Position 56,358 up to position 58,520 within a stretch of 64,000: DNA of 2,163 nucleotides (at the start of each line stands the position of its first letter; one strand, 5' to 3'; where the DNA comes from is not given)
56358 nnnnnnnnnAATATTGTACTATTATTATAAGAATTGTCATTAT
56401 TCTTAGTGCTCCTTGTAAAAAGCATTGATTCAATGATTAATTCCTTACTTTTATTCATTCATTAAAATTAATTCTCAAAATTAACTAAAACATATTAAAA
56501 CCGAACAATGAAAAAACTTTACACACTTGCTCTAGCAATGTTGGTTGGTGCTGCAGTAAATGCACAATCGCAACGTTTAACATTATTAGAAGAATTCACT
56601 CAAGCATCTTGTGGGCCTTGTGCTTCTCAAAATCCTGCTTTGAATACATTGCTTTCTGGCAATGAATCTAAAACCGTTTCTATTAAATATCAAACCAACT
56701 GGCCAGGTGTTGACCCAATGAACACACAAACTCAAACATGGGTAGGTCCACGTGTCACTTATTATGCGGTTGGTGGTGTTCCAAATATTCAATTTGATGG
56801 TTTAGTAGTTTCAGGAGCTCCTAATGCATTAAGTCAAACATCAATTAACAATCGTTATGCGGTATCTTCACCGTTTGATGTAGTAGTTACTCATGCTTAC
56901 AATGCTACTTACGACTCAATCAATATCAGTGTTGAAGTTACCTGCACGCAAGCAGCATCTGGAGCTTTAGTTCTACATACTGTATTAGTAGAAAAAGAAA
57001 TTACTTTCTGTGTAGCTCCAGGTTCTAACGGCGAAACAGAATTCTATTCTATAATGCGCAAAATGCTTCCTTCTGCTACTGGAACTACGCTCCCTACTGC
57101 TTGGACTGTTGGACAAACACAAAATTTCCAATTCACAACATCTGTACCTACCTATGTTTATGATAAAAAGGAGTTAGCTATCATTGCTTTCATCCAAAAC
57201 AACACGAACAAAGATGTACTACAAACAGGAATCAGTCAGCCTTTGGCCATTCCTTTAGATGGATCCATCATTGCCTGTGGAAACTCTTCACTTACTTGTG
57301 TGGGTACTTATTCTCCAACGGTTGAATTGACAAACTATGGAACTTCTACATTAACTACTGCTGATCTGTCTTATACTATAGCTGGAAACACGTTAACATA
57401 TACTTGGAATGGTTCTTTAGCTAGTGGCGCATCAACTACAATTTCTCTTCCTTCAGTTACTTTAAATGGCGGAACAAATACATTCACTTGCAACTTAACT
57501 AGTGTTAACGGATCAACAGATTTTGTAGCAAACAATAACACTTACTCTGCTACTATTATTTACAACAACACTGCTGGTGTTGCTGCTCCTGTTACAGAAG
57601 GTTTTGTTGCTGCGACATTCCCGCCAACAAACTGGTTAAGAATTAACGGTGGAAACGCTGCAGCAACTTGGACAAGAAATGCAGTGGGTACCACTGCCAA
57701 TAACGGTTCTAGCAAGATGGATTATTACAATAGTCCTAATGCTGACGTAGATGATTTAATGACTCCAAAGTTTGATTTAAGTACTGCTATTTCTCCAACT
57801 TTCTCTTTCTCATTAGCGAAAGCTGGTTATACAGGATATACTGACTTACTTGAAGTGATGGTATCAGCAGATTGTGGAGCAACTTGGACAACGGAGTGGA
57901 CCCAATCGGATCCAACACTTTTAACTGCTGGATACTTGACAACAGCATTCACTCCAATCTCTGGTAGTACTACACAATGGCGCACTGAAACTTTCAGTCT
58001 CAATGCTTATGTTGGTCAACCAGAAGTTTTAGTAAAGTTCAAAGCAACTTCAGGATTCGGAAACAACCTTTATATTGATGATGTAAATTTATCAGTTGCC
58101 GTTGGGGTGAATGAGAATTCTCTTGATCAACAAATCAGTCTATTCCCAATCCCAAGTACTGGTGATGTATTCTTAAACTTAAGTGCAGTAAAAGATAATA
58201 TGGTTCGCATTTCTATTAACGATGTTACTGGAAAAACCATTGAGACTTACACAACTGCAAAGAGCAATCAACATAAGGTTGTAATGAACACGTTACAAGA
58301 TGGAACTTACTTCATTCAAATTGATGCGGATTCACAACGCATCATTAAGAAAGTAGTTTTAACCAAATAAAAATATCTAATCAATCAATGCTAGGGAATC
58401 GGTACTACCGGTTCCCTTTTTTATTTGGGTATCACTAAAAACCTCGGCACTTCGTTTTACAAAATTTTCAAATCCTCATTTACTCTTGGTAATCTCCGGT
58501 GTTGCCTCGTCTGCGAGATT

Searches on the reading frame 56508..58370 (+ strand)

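Call 10: search_protein_families(library=pfam, proteins=[window:56508-58370:+], max_evalue=0.001)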
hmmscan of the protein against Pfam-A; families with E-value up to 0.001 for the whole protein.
window:56508-58370:+ (620 aa): 3 families
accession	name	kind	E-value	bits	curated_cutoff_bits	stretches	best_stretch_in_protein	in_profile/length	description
PF18962.6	Por_Secre_tail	-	4.1e-11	43.5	27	1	545-617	1-74/75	Secretion system C-terminal sorting domain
PF11551.14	Omp28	-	1.4e-10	41.8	34.9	1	85-240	7-162/171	Outer membrane protein Omp28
PF20773.4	InhA-like_MAM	-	0.00024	21.1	26.9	1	401-530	36-164/191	Immune inhibitor A-like, MAM domain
